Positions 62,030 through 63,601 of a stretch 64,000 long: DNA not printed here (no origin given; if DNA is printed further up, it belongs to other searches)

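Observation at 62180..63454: Atypically long RES-like protein with a large insertion in the domain and an unassigned C-terminal half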

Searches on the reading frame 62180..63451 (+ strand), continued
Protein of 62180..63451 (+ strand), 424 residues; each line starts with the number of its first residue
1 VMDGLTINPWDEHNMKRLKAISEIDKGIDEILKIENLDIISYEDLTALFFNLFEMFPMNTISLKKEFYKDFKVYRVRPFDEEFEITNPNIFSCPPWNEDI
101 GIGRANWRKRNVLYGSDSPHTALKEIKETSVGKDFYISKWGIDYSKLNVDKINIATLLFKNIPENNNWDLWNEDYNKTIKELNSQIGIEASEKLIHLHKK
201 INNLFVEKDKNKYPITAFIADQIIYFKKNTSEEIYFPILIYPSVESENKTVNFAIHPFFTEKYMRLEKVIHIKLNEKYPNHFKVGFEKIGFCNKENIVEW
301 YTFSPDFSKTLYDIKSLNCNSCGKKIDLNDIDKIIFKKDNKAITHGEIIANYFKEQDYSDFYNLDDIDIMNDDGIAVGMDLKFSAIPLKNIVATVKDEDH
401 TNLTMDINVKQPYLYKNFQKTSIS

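Call 23: search_protein_families(library=pfam, proteins=[P0014, P0018, P0030, P0038, P0041, P0050, P0070, P0101, P0120, P0150], max_evalue=0.1)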
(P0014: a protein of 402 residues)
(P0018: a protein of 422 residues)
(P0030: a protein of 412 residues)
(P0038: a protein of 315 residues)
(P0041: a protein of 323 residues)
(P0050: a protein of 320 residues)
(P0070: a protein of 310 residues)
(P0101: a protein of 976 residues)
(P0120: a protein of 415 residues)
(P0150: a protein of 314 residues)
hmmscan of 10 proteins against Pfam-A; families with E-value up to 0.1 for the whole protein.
P0014 (402 aa): 2 families
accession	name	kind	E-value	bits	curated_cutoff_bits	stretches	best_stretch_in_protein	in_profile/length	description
PF22591.2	eIF3a_PCI_TPR-like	-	0.025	14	27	1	153-216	244-307/390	eIF3a, PCI domain, TPR-like region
PF08808.17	RES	-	0.091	13.2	23.2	0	88-119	25-56/157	RES domain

P0018 (422 aa): 1 family
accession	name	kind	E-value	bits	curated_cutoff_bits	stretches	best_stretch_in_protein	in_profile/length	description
PF08808.17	RES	-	1.9e-05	25.1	23.2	1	89-125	15-50/157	RES domain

P0030 (412 aa): 2 families
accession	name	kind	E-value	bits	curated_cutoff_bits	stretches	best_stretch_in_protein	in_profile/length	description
PF08808.17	RES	-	0.0017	18.8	23.2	1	92-130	12-49/157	RES domain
PF24749.2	DUF7695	-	0.0024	18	25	1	302-327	13-39/58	Domain of unknown function (DUF7695)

P0038 (315 aa): 2 families
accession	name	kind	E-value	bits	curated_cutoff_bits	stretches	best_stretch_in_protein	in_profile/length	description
PF08808.17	RES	-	0.00052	20.5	23.2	1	97-122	25-50/157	RES domain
PF22501.1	DUF6991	-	0.072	13.6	26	0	271-297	15-43/66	Domain of unknown function (DUF6991)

P0041 (323 aa): 2 families
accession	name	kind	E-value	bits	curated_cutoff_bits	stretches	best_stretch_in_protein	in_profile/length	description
PF08808.17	RES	-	0.00018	22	23.2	1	77-133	5-56/157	RES domain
PF18493.6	DUF5617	-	0.065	13.8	26.3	0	170-195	8-32/90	Domain of unknown function (DUF5617)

P0050 (320 aa): 1 family
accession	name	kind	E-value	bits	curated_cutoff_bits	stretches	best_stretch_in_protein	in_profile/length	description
PF08808.17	RES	-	2.1e-06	28.2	23.2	1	97-249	24-137/157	RES domain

P0070 (310 aa): 1 family
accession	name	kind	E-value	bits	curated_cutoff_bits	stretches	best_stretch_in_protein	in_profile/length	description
PF08808.17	RES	-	4e-07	30.6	23.2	1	97-128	25-56/157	RES domain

P0101 (976 aa): 1 family
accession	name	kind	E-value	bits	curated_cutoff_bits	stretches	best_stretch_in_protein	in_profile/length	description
PF08808.17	RES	-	0.007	16.8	23.2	1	88-142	19-75/157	RES domain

P0120 (415 aa): 1 family
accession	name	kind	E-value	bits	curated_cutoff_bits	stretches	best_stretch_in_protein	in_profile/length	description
PF08808.17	RES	-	1.1e-05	26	23.2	1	71-117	6-48/157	RES domain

P0150 (314 aa): 1 family
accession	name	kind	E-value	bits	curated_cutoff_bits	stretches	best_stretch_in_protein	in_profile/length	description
PF08808.17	RES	-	9e-09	36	23.2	1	67-121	2-50/157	RES domain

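Call 24: list_cluster_members(proteins=[P0038, P0041, P0050, P0070, P0101, P0014, P0018, P0030, P0150, P0013])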
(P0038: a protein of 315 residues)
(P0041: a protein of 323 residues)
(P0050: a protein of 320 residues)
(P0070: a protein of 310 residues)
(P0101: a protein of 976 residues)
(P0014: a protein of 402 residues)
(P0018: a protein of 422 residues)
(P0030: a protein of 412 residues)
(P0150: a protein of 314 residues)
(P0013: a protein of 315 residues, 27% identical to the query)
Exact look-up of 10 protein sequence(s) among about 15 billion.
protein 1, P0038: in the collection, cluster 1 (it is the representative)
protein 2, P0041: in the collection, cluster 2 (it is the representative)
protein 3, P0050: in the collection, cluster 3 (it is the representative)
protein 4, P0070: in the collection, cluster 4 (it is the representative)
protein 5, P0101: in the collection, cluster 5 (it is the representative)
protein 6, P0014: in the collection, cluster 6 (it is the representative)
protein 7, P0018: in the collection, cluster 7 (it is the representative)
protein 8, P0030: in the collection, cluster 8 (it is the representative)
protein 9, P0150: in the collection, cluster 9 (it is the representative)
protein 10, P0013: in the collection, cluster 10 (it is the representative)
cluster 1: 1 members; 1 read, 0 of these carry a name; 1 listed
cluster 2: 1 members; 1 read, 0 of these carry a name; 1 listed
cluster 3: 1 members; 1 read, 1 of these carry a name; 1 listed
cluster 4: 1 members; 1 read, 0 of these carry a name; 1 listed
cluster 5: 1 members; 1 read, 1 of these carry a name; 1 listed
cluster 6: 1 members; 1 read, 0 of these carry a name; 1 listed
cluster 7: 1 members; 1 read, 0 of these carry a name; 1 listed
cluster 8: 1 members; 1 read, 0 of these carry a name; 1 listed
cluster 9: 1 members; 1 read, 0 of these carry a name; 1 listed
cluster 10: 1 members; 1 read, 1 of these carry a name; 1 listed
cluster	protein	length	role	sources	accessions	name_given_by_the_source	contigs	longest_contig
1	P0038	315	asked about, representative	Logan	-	-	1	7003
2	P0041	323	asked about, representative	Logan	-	-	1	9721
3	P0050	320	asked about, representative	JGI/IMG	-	hypothetical protein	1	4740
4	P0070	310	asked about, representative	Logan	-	-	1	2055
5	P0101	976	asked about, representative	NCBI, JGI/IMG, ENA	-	hypothetical protein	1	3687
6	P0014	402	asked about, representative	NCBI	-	-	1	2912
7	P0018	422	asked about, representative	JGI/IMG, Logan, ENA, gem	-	-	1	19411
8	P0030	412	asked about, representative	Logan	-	-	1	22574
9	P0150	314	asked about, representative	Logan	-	-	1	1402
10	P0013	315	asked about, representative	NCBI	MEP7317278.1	MAG: hypothetical protein ABI921_01005 [Panacibacter sp.]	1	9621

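Call 30: search_solved_structures(query=A2, max_evalue=10, show_alignments=4)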
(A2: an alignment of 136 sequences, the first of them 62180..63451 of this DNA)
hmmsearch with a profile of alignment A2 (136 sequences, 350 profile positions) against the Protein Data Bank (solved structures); distinct sequences matched with E-value up to 10: 2.
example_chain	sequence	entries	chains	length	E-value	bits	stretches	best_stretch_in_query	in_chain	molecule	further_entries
6y07_A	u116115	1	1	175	1.3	11.3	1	7-58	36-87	sohair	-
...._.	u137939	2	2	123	1.9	10.8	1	90-125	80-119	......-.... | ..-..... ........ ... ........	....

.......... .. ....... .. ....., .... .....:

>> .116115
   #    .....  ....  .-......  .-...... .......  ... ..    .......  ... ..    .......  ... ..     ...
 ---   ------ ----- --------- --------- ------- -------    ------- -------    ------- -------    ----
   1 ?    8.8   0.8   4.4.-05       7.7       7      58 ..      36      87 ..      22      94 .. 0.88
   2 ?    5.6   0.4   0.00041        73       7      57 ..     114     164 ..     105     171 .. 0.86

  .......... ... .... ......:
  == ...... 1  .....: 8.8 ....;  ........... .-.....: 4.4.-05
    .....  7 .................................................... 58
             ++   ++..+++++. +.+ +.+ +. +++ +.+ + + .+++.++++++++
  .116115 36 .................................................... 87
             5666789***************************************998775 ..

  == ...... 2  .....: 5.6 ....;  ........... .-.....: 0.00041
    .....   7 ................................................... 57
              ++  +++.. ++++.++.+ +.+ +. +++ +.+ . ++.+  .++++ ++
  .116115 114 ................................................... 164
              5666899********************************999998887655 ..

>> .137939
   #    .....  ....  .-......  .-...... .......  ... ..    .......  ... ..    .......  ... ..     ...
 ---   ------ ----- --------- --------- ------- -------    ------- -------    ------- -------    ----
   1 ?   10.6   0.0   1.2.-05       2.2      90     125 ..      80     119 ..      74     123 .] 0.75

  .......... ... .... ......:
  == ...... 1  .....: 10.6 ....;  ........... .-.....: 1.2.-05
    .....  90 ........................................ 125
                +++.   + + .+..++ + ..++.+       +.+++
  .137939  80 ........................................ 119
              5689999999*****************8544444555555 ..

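Call 31: search_protein_families(library=pfam, alignment_id=A2, max_evalue=0.01)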
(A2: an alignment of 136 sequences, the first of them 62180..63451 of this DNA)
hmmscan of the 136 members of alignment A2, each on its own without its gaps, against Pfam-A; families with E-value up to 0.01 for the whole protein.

A. member 1, window:62180-63451:+ (424 aa): 1 family
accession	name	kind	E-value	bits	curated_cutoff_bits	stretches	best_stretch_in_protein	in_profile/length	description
PF08808.17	RES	-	2.6e-05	24.7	23.2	1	100-259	22-138/157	RES domain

B. families by the number of members that match (of 136 scanned): 11 families
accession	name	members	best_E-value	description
PF08808.17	RES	120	3e-11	RES domain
PF17050.10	AIM5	1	0.00081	Altered inheritance of mitochondria 5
PF21796.3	Cac1_C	1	0.0015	Chromatin assembly factor 1 subunit Cac1, C-terminal domain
PF01165.25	Ribosomal_S21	1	0.0022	Ribosomal protein S21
PF24749.2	DUF7695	1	0.0024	Domain of unknown function (DUF7695)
PF13047.11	DUF3907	1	0.0025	Protein of unknown function (DUF3907)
PF02915.23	Rubrerythrin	1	0.0041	Rubrerythrin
PF11584.14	Toxin_ToxA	1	0.006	Proteinaceous host-selective toxin ToxA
PF11687.14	DUF3284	1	0.0071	Domain of unknown function (DUF3284)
PF16803.11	DRE2_N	1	0.0072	Fe-S cluster assembly protein DRE2 N-terminus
PF09625.15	VP9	1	0.0094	VP9 protein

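Call 48: find_related_loci(query=A1, collection=genome_contigs, flank=7000)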
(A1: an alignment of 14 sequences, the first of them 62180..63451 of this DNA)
Query A1 (424 aa) in genome_contigs; peptide patterns used: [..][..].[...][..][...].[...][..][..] (x = any residue, [..] = any of these).
8 stretches matched a pattern; 2 encode a relative of the query (tblastn E <= 1e-3); 2 distinct loci.
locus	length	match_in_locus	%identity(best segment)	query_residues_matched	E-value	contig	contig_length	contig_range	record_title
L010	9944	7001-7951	33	5-319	1e-54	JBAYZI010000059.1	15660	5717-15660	MAG: Candidatus Cloacimonadales bacterium isolate SO_2017_CLC_51 scaffold_5466_c1_PH3_2017, whole genome shotgun sequenc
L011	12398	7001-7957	28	24-341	3e-37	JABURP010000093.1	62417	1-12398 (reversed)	MAG: Crocinitomicaceae bacterium isolate Bin_13 NODE_163_length_62417_cov_12.4386, whole genome shotgun sequence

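Call 49: find_related_loci(query=A1, collection=metagenome_contigs, flank=7000)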
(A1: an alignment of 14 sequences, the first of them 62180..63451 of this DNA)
Query A1 (424 aa) in metagenome_contigs; peptide patterns used: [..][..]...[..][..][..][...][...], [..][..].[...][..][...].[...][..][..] (x = any residue, [..] = any of these).
55 stretches matched a pattern; 6 encode a relative of the query (tblastn E <= 1e-3); 6 distinct loci.
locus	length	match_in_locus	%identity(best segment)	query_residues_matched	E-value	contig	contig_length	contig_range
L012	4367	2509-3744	54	6-416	1e-144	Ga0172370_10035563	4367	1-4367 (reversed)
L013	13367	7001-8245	49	2-416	4e-132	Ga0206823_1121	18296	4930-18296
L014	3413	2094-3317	47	5-416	4e-119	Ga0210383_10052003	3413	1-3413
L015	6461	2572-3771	33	12-415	3e-58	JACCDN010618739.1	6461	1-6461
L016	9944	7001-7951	33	5-319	3e-54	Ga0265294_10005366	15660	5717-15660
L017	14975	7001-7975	36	23-349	2e-53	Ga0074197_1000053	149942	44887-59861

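Call 51: search_protein_families(library=pfam, proteins=[L012:233-2503:+, L014:1337-1642:+, L014:1661-2050:+, L015:938-2338:+, L015:566-931:+, L015:4303-5580:-, L011:4761-6248:-, L011:6407-6727:+, L011:9029-10024:-, L011:2006-3322:+], max_evalue=0.01)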
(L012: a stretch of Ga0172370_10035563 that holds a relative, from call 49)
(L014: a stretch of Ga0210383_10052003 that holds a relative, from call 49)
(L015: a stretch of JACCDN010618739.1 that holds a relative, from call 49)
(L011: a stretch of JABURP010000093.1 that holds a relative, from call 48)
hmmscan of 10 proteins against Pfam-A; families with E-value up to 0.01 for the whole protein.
L012:233-2503:+ (757 aa): 5 families
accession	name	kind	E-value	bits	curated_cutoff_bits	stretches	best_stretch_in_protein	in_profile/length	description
PF07669.17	Eco57I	-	9.2e-37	127.2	25.3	1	211-443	1-163/171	Eco57I restriction-modification methylase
PF12950.13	TaqI_C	-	1.3e-20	74.3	26.5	1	571-687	2-118/118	TaqI-like C-terminal specificity domain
PF20473.4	MmeI_Mtase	-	3.5e-17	62.9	27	1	146-412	16-194/259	MmeI, DNA-methyltransferase domain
PF02384.22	N6_Mtase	-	1.6e-16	61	20.4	2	84-238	4-105/311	N-6 DNA Methylase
PF01170.24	UPF0020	-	6.9e-05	23.1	22.3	1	152-245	31-111/197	RMKL-like, methyltransferase domain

L014:1337-1642:+ (102 aa): 0 families

L014:1661-2050:+ (130 aa): 0 families

L015:938-2338:+ (467 aa): 2 families
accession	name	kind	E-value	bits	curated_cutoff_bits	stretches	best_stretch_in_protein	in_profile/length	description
PF13148.11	DUF3987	-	4.7e-56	191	27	1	52-387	3-361/364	Protein of unknown function (DUF3987)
PF13338.12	AbiEi_4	-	0.0052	17.3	25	0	427-452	22-47/49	Transcriptional regulator, AbiEi antitoxin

L015:566-931:+ (122 aa): 2 families
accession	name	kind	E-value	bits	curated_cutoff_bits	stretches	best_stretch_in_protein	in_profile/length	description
PF12728.13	HTH_17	-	4.8e-15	56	27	1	51-99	2-50/51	Helix-turn-helix domain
PF09035.16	Tn916-Xis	-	0.0074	16.9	22.9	0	50-97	15-64/69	Excisionase from transposon Tn916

L015:4303-5580:- (426 aa): 0 families

L011:4761-6248:- (496 aa): 0 families

L011:6407-6727:+ (107 aa): 0 families

L011:9029-10024:- (332 aa): 0 families

L011:2006-3322:+ (439 aa): 2 families
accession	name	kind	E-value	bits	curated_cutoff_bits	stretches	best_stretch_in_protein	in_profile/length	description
PF00589.27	Phage_integrase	-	4.7e-14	53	27.1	1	297-424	28-168/172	Phage integrase family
PF13102.12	Phage_int_SAM_5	-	1.5e-12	48.1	22.3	1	160-254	1-94/98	Phage integrase SAM-like domain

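Call 72: find_encoding_contigs(protein=P0018, flank=6000, max_places=2)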
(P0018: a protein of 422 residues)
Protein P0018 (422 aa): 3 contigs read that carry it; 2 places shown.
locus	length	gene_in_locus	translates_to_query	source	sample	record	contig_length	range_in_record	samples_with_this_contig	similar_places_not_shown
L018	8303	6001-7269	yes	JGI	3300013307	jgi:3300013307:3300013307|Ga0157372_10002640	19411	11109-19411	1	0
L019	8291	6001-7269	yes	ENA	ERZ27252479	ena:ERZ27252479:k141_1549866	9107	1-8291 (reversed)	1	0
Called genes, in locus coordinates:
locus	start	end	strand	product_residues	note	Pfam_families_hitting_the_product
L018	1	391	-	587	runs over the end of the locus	PF00496:SBP_bac_5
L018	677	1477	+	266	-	-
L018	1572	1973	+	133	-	PF00903:Glyoxalase, PF13468:Glyoxalase_3 (weak), PF13669:Glyoxalase_4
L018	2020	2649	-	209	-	PF00702:Hydrolase, PF13419:HAD_2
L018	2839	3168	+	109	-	-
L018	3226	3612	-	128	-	-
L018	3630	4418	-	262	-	-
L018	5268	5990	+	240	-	-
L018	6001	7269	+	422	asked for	PF08808:RES (faint)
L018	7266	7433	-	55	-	-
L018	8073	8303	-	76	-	?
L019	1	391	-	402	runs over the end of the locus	?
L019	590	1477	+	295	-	-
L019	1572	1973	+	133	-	PF00903:Glyoxalase, PF13468:Glyoxalase_3 (weak), PF13669:Glyoxalase_4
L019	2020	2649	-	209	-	PF00702:Hydrolase, PF13419:HAD_2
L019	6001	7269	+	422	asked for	PF08808:RES (faint)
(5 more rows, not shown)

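Call 73: find_encoding_contigs(protein=P0030, flank=6000, max_places=2)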
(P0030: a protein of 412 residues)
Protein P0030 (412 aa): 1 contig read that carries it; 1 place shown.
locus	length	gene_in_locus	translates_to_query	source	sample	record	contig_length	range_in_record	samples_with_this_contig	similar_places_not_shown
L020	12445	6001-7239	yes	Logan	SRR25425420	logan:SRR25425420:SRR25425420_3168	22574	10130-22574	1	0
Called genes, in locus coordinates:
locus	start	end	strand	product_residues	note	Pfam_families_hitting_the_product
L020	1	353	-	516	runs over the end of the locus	PF00890:FAD_binding_2 (faint), PF01266:DAO (faint), PF02737:3HCDH_N (faint), PF07992:Pyr_redox_2, PF12831:FAD_oxidored, PF13738:Pyr_redox_3, PF00070:Pyr_redox, PF02852:Pyr_redox_dim, +2 more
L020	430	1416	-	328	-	PF01464:SLT (weak)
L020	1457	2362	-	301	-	PF03631:Virul_fac_BrkB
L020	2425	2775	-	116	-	-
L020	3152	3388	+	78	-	-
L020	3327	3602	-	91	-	-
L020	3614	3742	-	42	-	-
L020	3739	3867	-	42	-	-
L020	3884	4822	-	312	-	PF12760:Zn_ribbon_IS1595, PF12762:DDE_Tnp_IS1595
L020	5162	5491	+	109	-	-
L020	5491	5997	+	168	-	-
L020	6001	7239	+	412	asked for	-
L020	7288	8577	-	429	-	-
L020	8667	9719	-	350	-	-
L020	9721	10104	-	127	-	-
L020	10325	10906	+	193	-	-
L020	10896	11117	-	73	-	-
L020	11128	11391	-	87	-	PF13560:HTH_31, PF12844:HTH_19, PF01381:HTH_3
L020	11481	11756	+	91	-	-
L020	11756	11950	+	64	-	-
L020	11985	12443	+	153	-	?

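Call 74: find_encoding_contigs(protein=P0041, flank=6000, max_places=2)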
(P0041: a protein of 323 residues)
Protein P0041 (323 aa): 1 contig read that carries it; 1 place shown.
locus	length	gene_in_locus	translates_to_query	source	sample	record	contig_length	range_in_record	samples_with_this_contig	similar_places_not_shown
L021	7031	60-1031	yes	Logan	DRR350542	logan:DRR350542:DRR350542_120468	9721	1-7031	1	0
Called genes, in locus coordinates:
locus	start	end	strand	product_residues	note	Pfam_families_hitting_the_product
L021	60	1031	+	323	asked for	-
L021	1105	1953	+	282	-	-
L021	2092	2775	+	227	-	-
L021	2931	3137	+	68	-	-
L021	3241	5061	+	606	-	PF13174:TPR_6 (faint), PF17874:TPR_MalT (faint), PF13374:TPR_10 (faint), PF13428:TPR_14 (faint), PF07719:TPR_2 (faint), PF13176:TPR_7 (faint), PF13432:TPR_16 (faint), PF13424:TPR_12 (weak), +6 more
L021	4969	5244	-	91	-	-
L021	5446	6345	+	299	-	-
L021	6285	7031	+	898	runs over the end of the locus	PF14505:DUF4438 (faint), PF24595:DUF7619, PF18962:Por_Secre_tail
